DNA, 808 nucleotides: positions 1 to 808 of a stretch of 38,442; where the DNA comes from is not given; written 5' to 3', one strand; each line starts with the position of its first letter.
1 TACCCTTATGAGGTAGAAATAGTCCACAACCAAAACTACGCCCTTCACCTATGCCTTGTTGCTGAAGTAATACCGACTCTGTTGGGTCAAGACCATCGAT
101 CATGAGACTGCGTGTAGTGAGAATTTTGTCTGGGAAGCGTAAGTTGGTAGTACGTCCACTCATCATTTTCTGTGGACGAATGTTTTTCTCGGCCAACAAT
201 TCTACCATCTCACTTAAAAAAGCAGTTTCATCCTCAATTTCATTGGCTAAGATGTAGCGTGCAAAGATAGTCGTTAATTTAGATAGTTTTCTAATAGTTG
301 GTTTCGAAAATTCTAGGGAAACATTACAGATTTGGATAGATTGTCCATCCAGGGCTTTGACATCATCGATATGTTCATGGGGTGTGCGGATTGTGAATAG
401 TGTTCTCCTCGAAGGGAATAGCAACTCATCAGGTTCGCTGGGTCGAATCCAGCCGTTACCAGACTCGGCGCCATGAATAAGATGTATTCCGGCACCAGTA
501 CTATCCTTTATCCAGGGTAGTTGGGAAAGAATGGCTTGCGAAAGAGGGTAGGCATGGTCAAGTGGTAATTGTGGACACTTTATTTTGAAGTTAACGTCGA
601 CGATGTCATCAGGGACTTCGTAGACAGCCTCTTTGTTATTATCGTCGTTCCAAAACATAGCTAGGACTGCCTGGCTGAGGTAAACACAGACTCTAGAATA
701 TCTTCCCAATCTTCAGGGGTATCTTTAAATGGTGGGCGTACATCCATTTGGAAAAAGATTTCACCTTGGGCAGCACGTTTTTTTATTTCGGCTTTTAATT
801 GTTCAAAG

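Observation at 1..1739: Solitary Cas6/Cmx6-like RAMP gene in an operon with a tiny acidic ORF and a TauD-family dioxygenase; no CRISPR array or other cas gene in 38 kb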

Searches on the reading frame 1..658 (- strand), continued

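Call 23: search_solved_structures(query=A1, max_evalue=10, show_alignments=3)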
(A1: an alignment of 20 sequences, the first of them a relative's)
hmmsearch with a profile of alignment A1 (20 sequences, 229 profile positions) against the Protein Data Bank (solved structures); distinct sequences matched with E-value up to 10: 4.
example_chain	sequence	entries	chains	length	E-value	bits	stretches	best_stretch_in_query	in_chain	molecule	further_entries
8fcj_B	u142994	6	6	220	3.3e-19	72.4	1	16-217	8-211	Type I-B CRISPR-associated protein Cas6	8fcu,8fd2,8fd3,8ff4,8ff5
10dq_Q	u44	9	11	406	0.26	13.8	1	28-113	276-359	Inner kinetochore subunit OKP1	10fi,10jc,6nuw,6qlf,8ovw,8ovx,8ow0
6qld_Q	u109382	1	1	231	0.48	13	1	28-113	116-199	Inner kinetochore subunit OKP1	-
9pdy_D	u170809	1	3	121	0.76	12.3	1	47-100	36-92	MPV510 Fab heavy chain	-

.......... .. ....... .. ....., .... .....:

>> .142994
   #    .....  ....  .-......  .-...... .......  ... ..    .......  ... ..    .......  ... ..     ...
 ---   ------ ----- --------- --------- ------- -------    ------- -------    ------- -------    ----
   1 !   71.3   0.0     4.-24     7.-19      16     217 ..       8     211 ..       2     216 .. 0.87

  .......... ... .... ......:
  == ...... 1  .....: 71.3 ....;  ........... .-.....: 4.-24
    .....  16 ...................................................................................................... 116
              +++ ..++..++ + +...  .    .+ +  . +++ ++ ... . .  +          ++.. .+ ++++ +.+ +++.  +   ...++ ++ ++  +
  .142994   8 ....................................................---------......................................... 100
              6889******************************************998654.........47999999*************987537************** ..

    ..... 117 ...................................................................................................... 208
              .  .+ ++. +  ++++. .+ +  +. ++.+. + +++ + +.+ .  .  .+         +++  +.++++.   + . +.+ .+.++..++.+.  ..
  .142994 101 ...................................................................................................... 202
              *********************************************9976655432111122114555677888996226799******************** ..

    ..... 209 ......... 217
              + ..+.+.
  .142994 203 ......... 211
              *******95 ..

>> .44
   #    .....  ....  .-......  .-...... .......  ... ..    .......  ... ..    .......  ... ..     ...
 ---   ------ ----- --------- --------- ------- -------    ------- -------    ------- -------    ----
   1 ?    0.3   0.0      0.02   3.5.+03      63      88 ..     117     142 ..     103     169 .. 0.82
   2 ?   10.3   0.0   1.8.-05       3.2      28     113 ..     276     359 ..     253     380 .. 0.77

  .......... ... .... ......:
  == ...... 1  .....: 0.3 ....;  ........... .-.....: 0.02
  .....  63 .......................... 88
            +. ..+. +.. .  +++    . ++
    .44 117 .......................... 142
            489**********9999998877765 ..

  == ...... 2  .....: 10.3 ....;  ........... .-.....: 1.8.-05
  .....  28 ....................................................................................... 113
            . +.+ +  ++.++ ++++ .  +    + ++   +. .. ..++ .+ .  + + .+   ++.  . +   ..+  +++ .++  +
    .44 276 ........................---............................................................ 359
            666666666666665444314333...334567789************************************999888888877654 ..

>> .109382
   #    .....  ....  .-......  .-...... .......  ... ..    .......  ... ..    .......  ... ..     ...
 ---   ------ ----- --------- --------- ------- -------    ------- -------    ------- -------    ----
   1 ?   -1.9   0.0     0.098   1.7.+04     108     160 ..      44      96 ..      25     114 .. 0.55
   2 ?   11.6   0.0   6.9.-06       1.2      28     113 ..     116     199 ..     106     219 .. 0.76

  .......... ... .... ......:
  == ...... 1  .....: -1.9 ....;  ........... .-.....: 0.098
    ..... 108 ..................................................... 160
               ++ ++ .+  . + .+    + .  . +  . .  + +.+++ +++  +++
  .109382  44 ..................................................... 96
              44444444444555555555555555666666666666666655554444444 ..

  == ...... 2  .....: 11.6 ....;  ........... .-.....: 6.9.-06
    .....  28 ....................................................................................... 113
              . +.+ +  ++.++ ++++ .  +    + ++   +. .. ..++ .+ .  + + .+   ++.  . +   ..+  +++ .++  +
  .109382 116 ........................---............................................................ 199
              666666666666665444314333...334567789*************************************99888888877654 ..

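Call 31: search_protein_representatives(alignment_id=A1)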
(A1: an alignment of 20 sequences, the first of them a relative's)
Query: 20 sequences, 229 profile positions. Proteins with E-value up to 0.001 (for the whole library): 1335; up to 1e-10: 802; up to 1e-30: 225. The best 150 are listed.
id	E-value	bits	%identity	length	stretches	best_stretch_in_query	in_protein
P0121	8.8e-109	378.6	-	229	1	1-229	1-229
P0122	7.8e-85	300.2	-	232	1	1-227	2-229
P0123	1.8e-81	289.3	-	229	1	1-227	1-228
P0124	1.0e-80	286.8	-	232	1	1-228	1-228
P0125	7.1e-80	284.0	-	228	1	1-225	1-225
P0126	2.2e-79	282.4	-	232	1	2-229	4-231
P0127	1.6e-77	276.4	-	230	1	1-227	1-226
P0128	3.5e-76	271.9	-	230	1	1-224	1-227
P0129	1.3e-75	270.1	-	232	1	1-227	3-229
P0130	8.6e-75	267.4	-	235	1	3-224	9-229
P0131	2.5e-74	265.9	-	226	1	1-225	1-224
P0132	2.8e-74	265.7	-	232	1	1-228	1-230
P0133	2.9e-73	262.4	-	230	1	10-229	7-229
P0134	5.2e-73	261.5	-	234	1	1-225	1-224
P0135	4.0e-72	258.7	-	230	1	2-221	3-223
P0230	3.6e-53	196.6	-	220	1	1-223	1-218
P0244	1.8e-49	184.6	-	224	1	3-221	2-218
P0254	1.8e-47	178.0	-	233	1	2-224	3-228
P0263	4.6e-46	173.4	-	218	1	1-220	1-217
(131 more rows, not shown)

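Call 39: search_protein_families(library=pfam, proteins=[L005:10768-11109:+, L005:11222-11425:+, L005:12675-13355:-, L005:12160-12672:-, L005:11871-12068:-, L005:11608-11787:+, L005:13406-13729:+], max_evalue=0.1)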
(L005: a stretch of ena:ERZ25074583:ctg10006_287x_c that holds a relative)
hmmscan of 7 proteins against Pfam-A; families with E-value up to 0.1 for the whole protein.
L005:10768-11109:+ (113 aa): 2 families
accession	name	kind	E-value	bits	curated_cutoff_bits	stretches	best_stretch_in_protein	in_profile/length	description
PF04358.19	DsrC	-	1e-34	119.6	24.9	1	4-106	1-102/107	DsrC like protein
PF23986.1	Pam3_gp59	-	0.0003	21.6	27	1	8-65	17-74/76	Phage Pam3 gp59 related protein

L005:11222-11425:+ (67 aa): 0 families

L005:12675-13355:- (226 aa): 3 families
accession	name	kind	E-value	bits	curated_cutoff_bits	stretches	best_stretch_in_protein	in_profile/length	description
PF13640.12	2OG-FeII_Oxy_3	-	5.5e-14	53.3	27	1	84-176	3-97/98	2OG-Fe(II) oxygenase superfamily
PF07883.17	Cupin_2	-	0.00062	19.9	27.2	1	136-166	32-61/70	Cupin domain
PF18331.6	PKHD_C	-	0.0015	19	22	1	184-224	2-42/43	PKHD-type hydroxylase C-terminal domain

L005:12160-12672:- (170 aa): 2 families
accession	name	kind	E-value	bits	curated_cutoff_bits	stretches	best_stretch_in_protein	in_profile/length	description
PF00156.33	Pribosyltran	-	1.4e-14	54.1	26.3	1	26-149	5-125/158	Phosphoribosyl transferase domain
PF14681.12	UPRTase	-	0.0078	16.1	27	1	110-140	119-151/206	Uracil phosphoribosyltransferase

L005:11871-12068:- (65 aa): 0 families

L005:11608-11787:+ (59 aa): 1 family
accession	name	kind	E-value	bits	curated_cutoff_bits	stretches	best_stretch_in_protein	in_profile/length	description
PF13936.12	HTH_38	-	0.0085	16.3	27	0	3-18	8-23/44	Helix-turn-helix domain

L005:13406-13729:+ (107 aa): 0 families

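Call 40: search_protein_families(library=ncbifam, proteins=[L005:10768-11109:+, L005:11222-11425:+, L005:12675-13355:-], max_evalue=0.1)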
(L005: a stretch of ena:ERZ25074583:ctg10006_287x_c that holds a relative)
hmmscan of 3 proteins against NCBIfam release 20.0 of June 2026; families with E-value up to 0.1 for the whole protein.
L005:10768-11109:+ (113 aa): 2 families
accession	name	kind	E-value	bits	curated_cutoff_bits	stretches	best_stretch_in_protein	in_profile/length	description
TIGR03342.1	dsrC_tusE_dsvC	subfamily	2.3e-29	101.9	53.5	1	3-106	1-103/108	TusE/DsrC/DsvC family sulfur relay protein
NF008562.0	PRK11508.1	equivalog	1.2e-26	92.9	191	1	5-106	4-104/109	sulfurtransferase TusE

L005:11222-11425:+ (67 aa): 1 family
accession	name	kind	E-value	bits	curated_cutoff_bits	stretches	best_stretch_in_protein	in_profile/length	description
TIGR03282.1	methan_mark_13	equivalog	0.035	13.1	268.4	1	5-42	138-175/352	Ni-sirohydrochlorin a,c-diamide reductive cyclase catalytic subunit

L005:12675-13355:- (226 aa): 4 families
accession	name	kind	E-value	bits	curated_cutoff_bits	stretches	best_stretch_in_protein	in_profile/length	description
NF003975.0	PRK05467.1-4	equivalog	2.2e-73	246.5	180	1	1-225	1-225/226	Fe2+-dependent dioxygenase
NF003974.0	PRK05467.1-3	equivalog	1.3e-71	240.7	143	1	1-225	1-221/221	Fe2+-dependent dioxygenase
NF003973.0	PRK05467.1-2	equivalog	4.3e-60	203.1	336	1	1-225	1-226/227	Fe2+-dependent dioxygenase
NF003972.0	PRK05467.1-1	equivalog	7.7e-54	182.5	399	1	1-225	1-224/225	PKHD-type hydroxylase YbiX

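Call 41: predict_structure(alignment_id=A3)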
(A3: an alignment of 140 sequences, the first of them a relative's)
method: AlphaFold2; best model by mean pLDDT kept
length: 229 residues; sequences in the alignment: 140
mean_pLDDT: 92.4   pTM: 0.88
mean pLDDT of the five models: 92.4, 92.4, 92.3, 92.1, 91.9
residues with pLDDT >= 90: 191; 70-90: 18; 50-70: 17; < 50: 3
segments of 3 or more residues with pLDDT < 50: none
pLDDT, mean of each block of 10 residues (from residue 1): 58 95 98 96 98 98 74 84 96 99 98 97 98 96 96 98 96 96 97 98 98 94 63
secondary structure, 60 per line:
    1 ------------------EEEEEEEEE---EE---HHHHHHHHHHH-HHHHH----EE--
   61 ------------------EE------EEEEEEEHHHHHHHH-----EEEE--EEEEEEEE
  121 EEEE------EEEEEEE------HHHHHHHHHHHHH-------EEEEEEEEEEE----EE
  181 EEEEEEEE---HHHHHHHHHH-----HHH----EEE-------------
elements in order: E19-27 H36-46 H48-52 E87-93 H94-101 E107-110 E113-124 E131-137 H144-156 E164-174 E179-188 H192-201 E214-216

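Call 44: fold_search(model_id=the predicted structure, library=pdb)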
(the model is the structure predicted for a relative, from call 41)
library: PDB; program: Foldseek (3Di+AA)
matches with E <= 10: 1038; with E <= 0.001: 39
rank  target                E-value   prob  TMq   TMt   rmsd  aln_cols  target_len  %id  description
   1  8fcj_B                2.9e-16  1.00  0.73  0.77   3.2       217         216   24  Cryo-EM structure of Cascade-DNA (P23) complex in type I-B CAST system (released 2023-08-09)
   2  8fcu_B                4.2e-15  1.00  0.73  0.78   3.1       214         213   25  Cryo-EM structure of Cascade-DNA-TniQ-TnsC complex in type I-B CAST system (released 2023-08-09)
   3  5yi6_A                2.9e-09  1.00  0.60  0.57   5.5       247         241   14  CRISPR associated protein Cas6 (released 2018-09-12)
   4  5yi6_D                5.2e-09  1.00  0.60  0.58   5.4       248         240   14  CRISPR associated protein Cas6 (released 2018-09-12)
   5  5yi6_B                5.5e-09  1.00  0.60  0.58   5.4       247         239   14  CRISPR associated protein Cas6 (released 2018-09-12)
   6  3i4h                  7.8e-09  1.00  0.57  0.57   5.5       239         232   15  Crystal structure of Cas6 in Pyrococcus furiosus (released 2009-09-22)
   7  3pkm_X                7.4e-08  1.00  0.57  0.56   5.3       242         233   12  Crystal structure of Cas6 with its substrate RNA (released 2011-03-09)
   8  3qjj_B                9.9e-08  1.00  0.60  0.57   5.5       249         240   13  One RAMP protein binding different RNA substrates (released 2012-02-08)
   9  3pkm_A                1.3e-07  1.00  0.58  0.58   5.3       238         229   13  Crystal structure of Cas6 with its substrate RNA (released 2011-03-09)
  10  2y8w_A                4.4e-07  1.00  0.48  0.50   7.5       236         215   11  Structure of CRISPR endoribonuclease Cse3 bound to 20 nt RNA (released 2011-05-18)
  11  3ufc                  5.3e-07  1.00  0.59  0.56   4.9       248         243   14  Characterization of a Cas6-related gene from Pyrococcus furiosus (released 2012-03-21)
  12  3qjj_A                6.7e-07  1.00  0.61  0.58   5.1       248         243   13  One RAMP protein binding different RNA substrates (released 2012-02-08)
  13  2y9h_M                3.4e-06  1.00  0.45  0.51   6.2       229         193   10  Structure A of CRISPR endoribonuclease Cse3 bound to 19 nt RNA (released 2011-05-18)
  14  2y9h_A                4.0e-06  1.00  0.47  0.50   6.8       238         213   12  Structure A of CRISPR endoribonuclease Cse3 bound to 19 nt RNA (released 2011-05-18)
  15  2y8y_A                4.7e-06  1.00  0.48  0.54   6.1       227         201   12  Structure B of CRISPR endoribonuclease Cse3 bound to 19 nt RNA (released 2011-05-18)
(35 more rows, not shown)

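Call 47: find_encoding_contigs(protein=P0254, flank=8000, max_places=3)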
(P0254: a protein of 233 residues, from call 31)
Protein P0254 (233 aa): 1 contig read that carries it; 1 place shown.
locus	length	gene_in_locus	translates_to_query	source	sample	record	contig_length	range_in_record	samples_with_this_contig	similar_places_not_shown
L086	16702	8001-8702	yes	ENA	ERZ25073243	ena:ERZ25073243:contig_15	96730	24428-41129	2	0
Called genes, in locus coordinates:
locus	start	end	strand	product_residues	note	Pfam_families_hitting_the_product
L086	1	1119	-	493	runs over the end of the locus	PF13187:Fer4_9 (faint), PF13183:Fer4_8, PF13534:Fer4_17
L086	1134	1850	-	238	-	PF02665:Nitrate_red_gam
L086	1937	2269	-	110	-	PF04358:DsrC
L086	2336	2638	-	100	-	PF04077:DsrH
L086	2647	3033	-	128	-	PF02635:DsrE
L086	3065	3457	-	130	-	PF02635:DsrE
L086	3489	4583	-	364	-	PF03460:NIR_SIR_ferr, PF01077:NIR_SIR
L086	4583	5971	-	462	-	PF03460:NIR_SIR_ferr, PF01077:NIR_SIR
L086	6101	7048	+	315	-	PF02668:TauD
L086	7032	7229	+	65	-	-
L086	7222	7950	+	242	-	-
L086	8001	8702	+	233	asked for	PF09559:Cas6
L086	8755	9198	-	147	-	PF08238:Sel1 (weak)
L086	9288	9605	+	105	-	PF00355:Rieske, PF13806:Rieske_2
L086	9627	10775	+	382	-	PF02885:Glycos_trans_3N, PF00591:Glycos_transf_3 (faint)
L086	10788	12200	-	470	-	PF03349:Toluene_X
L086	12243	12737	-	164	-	PF13686:DrsE_2, PF02635:DsrE (faint)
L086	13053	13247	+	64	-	PF01022:HTH_5 (weak)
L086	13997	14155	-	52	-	-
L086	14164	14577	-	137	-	-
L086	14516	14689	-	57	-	-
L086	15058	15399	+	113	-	-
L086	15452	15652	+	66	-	-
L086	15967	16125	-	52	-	-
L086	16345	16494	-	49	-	-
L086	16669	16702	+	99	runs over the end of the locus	-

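Call 48: find_encoding_contigs(protein=P0263, flank=8000, max_places=2)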
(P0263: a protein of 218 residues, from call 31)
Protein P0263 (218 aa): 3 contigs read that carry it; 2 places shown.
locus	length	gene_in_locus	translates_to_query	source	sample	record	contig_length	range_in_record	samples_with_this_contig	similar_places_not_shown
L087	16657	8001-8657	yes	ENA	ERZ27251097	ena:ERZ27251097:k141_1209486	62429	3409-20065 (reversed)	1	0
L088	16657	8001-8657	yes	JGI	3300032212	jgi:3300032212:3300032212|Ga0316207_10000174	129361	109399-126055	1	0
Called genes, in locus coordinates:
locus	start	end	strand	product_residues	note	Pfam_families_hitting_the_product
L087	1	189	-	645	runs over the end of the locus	PF14691:Fer4_20, PF07992:Pyr_redox_2, PF12831:FAD_oxidored (weak), PF13450:NAD_binding_8, PF12838:Fer4_7 (weak), PF14697:Fer4_21 (weak), PF13187:Fer4_9 (weak), PF00037:Fer4 (weak), +5 more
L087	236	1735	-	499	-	PF13187:Fer4_9 (faint), PF13183:Fer4_8, PF13237:Fer4_10 (faint), PF13534:Fer4_17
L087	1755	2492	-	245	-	PF02665:Nitrate_red_gam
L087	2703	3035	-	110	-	PF04358:DsrC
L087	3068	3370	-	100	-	PF04077:DsrH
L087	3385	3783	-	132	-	PF02635:DsrE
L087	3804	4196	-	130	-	PF02635:DsrE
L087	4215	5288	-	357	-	PF03460:NIR_SIR_ferr, PF01077:NIR_SIR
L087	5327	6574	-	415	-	PF03460:NIR_SIR_ferr, PF01077:NIR_SIR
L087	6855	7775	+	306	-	PF02668:TauD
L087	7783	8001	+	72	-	PF22295:DUF6967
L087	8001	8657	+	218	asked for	PF09559:Cas6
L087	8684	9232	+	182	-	-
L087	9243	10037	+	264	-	PF00899:ThiF, PF03435:Sacchrp_dh_NADP (faint)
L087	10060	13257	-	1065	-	PF13401:AAA_22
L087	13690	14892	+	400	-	-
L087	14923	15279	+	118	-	PF03259:Robl_LC7, PF08923:MAPKK1_Int (weak)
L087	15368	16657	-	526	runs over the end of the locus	PF12974:Phosphonate-bd, PF00990:GGDEF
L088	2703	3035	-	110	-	PF04358:DsrC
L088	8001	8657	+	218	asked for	PF09559:Cas6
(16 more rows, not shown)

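Call 49: find_encoding_contigs(protein=P0244, flank=8000, max_places=2)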
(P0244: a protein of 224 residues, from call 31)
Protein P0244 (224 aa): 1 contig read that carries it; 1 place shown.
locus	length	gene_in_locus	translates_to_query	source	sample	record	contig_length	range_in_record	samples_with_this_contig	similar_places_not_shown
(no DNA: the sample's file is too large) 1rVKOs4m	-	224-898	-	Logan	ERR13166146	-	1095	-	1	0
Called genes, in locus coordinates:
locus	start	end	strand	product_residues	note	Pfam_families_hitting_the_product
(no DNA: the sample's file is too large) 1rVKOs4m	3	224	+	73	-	?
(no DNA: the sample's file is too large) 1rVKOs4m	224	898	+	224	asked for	PF09559:Cas6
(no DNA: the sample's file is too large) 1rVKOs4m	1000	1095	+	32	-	?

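Call 50: find_encoding_contigs(protein=P0230, flank=8000, max_places=2)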
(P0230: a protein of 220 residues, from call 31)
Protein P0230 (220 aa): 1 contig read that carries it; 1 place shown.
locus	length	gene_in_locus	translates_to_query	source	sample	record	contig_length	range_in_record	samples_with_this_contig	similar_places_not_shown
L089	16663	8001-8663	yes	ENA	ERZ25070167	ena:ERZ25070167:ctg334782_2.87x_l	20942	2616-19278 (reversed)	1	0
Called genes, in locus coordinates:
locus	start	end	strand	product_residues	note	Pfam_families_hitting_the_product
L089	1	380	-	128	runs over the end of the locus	PF02665:Nitrate_red_gam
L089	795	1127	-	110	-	PF04358:DsrC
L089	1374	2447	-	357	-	PF03460:NIR_SIR_ferr, PF01077:NIR_SIR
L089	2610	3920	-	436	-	PF03460:NIR_SIR_ferr, PF01077:NIR_SIR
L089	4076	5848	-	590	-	PF20009:GEVED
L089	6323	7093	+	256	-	PF02668:TauD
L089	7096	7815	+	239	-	-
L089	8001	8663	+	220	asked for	PF09559:Cas6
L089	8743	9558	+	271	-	PF04230:PS_pyruv_trans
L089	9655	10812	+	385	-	-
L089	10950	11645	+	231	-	-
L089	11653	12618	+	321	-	-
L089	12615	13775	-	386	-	PF04055:Radical_SAM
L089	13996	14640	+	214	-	PF00685:Sulfotransfer_1 (weak)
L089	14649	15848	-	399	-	PF00535:Glycos_transf_2, PF13641:Glyco_tranf_2_3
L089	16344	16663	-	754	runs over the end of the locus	PF05402:PqqD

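Call 62: search_protein_families(library=pfam, proteins=[L087:7783-8001:+, L086:7032-7229:+, L086:7222-7950:+, L089:7096-7815:+, L087:8684-9232:+], max_evalue=1)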
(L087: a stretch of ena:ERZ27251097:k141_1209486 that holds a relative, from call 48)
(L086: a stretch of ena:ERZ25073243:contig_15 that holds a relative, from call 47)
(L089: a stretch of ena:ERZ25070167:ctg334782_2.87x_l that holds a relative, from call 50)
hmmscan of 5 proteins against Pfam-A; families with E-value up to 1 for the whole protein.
L087:7783-8001:+ (72 aa): 1 family
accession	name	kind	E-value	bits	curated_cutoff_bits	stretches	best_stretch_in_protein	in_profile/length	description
PF22295.1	DUF6967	-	3.6e-20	72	27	1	1-63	1-63/65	Family of unknown function (DUF6967)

L086:7032-7229:+ (65 aa): 0 families

L086:7222-7950:+ (242 aa): 0 families

L089:7096-7815:+ (239 aa): 0 families

L087:8684-9232:+ (182 aa): 0 families

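Call 90: search_protein_families(library=padloc, proteins=[P0001, L005:10768-11109:+, L005:11222-11425:+], max_evalue=0.01)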
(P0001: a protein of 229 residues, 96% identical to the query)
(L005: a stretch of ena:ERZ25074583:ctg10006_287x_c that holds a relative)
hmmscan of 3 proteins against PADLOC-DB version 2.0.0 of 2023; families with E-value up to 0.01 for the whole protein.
P0001 (229 aa): 8 families
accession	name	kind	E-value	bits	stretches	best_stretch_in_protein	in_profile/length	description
PDLC01346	Cas6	-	1.7e-55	186.2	1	20-218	1-190/191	"CAS-I,CAS-II,CAS-III,CAS-IV,CAS-V,CAS-VI; crRNAmaturation"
PDLC01625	Cas6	-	9.5e-55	183.7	1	21-218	1-188/189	"CAS-I,CAS-II,CAS-III,CAS-IV,CAS-V,CAS-VI; crRNAmaturation"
PDLC01316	Cas6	-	9.3e-34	115.3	1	20-216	1-185/185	"CAS-I,CAS-II,CAS-III,CAS-IV,CAS-V,CAS-VI; crRNAmaturation"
PDLC00953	Cas6a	-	3.2e-33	113.5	1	19-216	3-197/197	"CRISPR-associated protein Cas6, subtype MYXAN"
PDLC02102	Cas6b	-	7.8e-26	89.2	1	19-218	3-199/200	-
PDLC02106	Cas6b2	-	2.4e-20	71.4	1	18-216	7-202/203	-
PDLC01617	Cas6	-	0.009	14.4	0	199-214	173-188/192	"CAS-I,CAS-II,CAS-III,CAS-IV,CAS-V,CAS-VI; crRNAmaturation"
PDLC01340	Cas6e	-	0.0092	14.4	0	198-214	168-184/188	"CAS-I,CAS-II,CAS-III,CAS-IV,CAS-V,CAS-VI; crRNAmaturation"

L005:10768-11109:+ (113 aa): 0 families

L005:11222-11425:+ (67 aa): 0 families
